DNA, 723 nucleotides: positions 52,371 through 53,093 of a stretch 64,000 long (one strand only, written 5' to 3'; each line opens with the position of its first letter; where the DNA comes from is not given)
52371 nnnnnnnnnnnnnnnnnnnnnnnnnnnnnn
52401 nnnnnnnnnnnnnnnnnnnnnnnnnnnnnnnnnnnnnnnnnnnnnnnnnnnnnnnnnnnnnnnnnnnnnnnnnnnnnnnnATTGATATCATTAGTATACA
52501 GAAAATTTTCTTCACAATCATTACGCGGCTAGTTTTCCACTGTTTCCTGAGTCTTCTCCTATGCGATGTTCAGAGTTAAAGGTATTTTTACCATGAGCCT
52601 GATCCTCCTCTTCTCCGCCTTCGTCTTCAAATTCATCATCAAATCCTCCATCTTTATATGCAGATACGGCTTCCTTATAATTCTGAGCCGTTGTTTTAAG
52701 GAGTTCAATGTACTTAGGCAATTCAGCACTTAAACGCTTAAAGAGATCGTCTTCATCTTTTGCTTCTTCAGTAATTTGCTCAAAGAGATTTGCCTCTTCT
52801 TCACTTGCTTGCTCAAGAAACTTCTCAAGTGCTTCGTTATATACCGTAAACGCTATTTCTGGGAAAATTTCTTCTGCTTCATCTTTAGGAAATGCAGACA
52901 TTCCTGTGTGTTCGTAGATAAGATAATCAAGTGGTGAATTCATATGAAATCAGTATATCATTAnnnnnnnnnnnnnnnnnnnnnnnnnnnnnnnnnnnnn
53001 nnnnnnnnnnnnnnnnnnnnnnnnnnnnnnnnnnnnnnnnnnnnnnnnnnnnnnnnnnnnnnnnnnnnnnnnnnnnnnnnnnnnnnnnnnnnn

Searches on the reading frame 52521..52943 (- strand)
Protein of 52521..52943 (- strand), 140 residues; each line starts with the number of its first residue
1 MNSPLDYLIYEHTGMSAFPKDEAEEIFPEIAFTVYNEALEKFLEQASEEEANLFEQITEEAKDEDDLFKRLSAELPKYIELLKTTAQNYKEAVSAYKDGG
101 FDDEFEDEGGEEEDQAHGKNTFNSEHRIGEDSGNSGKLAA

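Call 9: search_protein_families(library=pfam, proteins=[window:52521-52943:-], max_evalue=0.01)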
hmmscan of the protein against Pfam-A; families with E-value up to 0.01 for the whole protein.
window:52521-52943:- (140 aa): 1 family
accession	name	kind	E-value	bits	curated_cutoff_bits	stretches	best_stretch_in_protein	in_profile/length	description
PF04212.24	MIT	-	0.0027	18.2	30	0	29-52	21-45/66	MIT (microtubule interacting and transport) domain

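Call 10: search_protein_families(library=ncbifam, proteins=[window:52521-52943:-], max_evalue=0.01)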
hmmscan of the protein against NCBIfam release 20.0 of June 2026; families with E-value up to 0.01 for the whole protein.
window:52521-52943:- (140 aa): 0 families

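Call 13: search_protein_families(library=phrogs, proteins=[window:52521-52943:-], max_evalue=0.1)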
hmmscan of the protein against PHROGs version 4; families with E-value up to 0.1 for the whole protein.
window:52521-52943:- (140 aa): 3 families
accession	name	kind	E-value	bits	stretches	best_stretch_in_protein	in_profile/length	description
phrog_25288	-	unknown function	0.072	13.7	1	20-103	112-197/234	-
phrog_34466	-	unknown function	0.074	14.3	1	18-68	45-95/129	-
phrog_9679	-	unknown function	0.084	14.3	0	70-122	73-125/129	-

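Call 14: search_protein_families(library=padloc, proteins=[window:52521-52943:-], max_evalue=0.1)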
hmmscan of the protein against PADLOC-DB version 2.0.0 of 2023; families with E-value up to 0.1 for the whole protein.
window:52521-52943:- (140 aa): 1 family
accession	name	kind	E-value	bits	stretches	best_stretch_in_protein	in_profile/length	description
PDLC04663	PDC-M46B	-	0.022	11.8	1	32-87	321-376/483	-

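Call 50: find_homologous_proteins(query=window:52521-52943:-, max_evalue=0.01)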
Query window:52521-52943:- (140 aa): 3 proteins with E <= 0.01 among 41 candidates.
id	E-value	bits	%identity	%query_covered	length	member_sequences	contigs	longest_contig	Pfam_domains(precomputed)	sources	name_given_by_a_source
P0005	1.9e-83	295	100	100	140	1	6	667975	-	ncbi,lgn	ncbi:MAG TPA: hypothetical protein VGE63_02890 [Candidatus Paceibacterota bacterium]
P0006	9.6e-56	206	76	100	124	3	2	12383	-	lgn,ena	-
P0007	1.2e-38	150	72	71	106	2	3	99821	-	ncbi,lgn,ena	-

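Call 52: find_encoding_contigs(protein=P0007, flank=10000, max_places=4)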
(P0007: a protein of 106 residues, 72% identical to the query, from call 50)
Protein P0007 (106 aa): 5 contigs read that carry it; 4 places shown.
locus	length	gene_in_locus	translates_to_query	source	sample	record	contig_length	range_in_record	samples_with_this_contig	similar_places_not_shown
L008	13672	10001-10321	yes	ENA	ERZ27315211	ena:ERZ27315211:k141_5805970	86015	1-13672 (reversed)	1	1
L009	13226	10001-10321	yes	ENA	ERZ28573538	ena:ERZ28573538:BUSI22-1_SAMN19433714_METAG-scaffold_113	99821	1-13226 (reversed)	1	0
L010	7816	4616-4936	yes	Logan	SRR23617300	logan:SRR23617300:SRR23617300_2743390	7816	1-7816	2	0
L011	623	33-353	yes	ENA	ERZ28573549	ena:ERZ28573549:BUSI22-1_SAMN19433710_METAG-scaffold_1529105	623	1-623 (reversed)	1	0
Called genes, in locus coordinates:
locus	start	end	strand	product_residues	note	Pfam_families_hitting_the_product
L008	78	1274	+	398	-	PF00009:GTP_EFTU, PF03144:GTP_EFTU_D2, PF03143:GTP_EFTU_D3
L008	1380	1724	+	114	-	PF00338:Ribosomal_S10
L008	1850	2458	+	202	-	PF00297:Ribosomal_L3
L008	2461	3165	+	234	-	PF00573:Ribosomal_L4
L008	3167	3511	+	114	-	PF00276:Ribosomal_L23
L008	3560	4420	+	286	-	PF00181:Ribosomal_L2_N, PF03947:Ribosomal_L2_C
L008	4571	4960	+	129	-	PF00072:Response_reg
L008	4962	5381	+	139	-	PF02643:DUF192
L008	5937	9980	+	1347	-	-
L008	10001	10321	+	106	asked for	-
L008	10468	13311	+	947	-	PF03412:Peptidase_C39, PF13529:Peptidase_C39_2 (weak), PF14362:DUF4407 (faint)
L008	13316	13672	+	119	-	?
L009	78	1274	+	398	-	PF00009:GTP_EFTU, PF03144:GTP_EFTU_D2, PF03143:GTP_EFTU_D3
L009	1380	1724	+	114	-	PF00338:Ribosomal_S10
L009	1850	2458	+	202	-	PF00297:Ribosomal_L3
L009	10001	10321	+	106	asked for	-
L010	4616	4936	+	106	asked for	-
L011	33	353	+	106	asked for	-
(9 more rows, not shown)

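Call 78: search_protein_families(library=pfam, proteins=[P0005, P0006, P0007], max_evalue=10)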
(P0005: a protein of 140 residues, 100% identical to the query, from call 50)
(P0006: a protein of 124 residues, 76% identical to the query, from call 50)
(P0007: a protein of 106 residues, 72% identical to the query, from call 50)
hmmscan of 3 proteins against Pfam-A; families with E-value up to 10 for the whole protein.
P0005 (140 aa): 1 family
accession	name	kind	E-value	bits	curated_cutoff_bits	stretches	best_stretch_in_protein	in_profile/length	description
PF04212.24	MIT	-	0.0027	18.2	30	2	29-52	21-45/66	MIT (microtubule interacting and transport) domain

P0006 (124 aa): 5 families
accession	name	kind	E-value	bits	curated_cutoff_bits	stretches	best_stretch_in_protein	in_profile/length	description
PF18908.5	DUF5663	-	0.09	13.8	23.7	1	12-91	4-82/84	Protein of unknown function (DUF5663)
PF20648.2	DUF6809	-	0.13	13.5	27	1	25-75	12-62/85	Family of unknown function (DUF6809)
PF04212.24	MIT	-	0.14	12.7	30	2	29-51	21-44/66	MIT (microtubule interacting and transport) domain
PF14922.11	FWWh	-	0.17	12.2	25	1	55-93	57-93/150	Protein of unknown function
PF09892.16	DUF2119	-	0.19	11.6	30.5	1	44-89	141-186/188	Uncharacterized protein conserved in archaea (DUF2119)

P0007 (106 aa): 1 family
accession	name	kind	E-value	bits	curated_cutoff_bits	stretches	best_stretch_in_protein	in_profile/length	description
PF18908.5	DUF5663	-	0.009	17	23.7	1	10-91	2-82/84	Protein of unknown function (DUF5663)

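Call 81: search_solved_structures(query=A5, max_evalue=10)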
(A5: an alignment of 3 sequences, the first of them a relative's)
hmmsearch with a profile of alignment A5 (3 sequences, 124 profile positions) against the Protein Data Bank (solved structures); distinct sequences matched with E-value up to 10: 27.
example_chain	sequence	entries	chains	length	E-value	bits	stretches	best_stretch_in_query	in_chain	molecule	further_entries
7q3k_A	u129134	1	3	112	0.37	14.1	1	45-108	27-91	eMM9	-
5f6q_A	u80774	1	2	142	0.4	14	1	18-67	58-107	Metallothiol transferase FosB 2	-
4ir0_A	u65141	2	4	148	0.42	13.9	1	18-67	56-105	Metallothiol transferase FosB 2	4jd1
6tac_A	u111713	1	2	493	0.72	13.1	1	59-113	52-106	Nicotinamide phosphoribosyltransferase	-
9s1g_A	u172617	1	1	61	0.79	13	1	44-84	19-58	DBL6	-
5u2m_A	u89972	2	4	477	1.3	12.3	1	60-113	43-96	Nicotinamide phosphoribosyltransferase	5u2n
6e68_A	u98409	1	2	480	1.3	12.3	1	60-113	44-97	Nicotinamide phosphoribosyltransferase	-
3dgr_A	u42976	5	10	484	1.3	12.3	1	60-113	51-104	Nicotinamide phosphoribosyltransferase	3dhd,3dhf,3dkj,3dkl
2gvg_A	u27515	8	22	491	1.4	12.3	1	60-113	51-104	Nicotinamide phosphoribosyltransferase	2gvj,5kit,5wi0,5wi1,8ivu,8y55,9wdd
7ppe_A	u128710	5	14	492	1.4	12.3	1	60-113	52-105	Nicotinamide phosphoribosyltransferase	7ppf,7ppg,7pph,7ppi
5nsd_A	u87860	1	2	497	1.4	12.3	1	60-113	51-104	Nicotinamide phosphoribosyltransferase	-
5lx3_A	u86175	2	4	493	1.4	12.3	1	60-113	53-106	Nicotinamide phosphoribosyltransferase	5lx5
2e5b_A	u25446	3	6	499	1.4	12.2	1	60-113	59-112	Nicotinamide phosphoribosyltransferase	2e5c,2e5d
7enq_A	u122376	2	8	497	1.4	12.2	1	60-113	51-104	Nicotinamide phosphoribosyltransferase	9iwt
6azj_A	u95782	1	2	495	1.4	12.2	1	60-113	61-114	Nicotinamide phosphoribosyltransferase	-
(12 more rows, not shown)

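Call 92: search_protein_families(library=ncbifam, proteins=[P0005, P0006, P0007], max_evalue=1)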
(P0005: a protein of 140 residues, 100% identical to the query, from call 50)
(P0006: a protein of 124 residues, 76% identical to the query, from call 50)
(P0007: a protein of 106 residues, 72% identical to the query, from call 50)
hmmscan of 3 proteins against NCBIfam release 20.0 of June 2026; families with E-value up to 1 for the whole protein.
P0005 (140 aa): 2 families
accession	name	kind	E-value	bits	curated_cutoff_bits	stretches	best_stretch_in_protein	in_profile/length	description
TIGR02135.1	phoU_full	equivalog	0.015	14.9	130.25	1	34-97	124-187/212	phosphate signaling complex protein PhoU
NF000493.1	Fos_BSH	exception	0.032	14.7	240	1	17-68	53-104/137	FosB/FosD family fosfomycin resistance bacillithiol transferase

P0006 (124 aa): 2 families
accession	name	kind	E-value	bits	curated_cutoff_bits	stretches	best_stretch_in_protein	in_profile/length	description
TIGR02135.1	phoU_full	equivalog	0.019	14.5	130.25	1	34-97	124-187/212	phosphate signaling complex protein PhoU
NF000493.1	Fos_BSH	exception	0.14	12.6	240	1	17-68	53-104/137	FosB/FosD family fosfomycin resistance bacillithiol transferase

P0007 (106 aa): 0 families
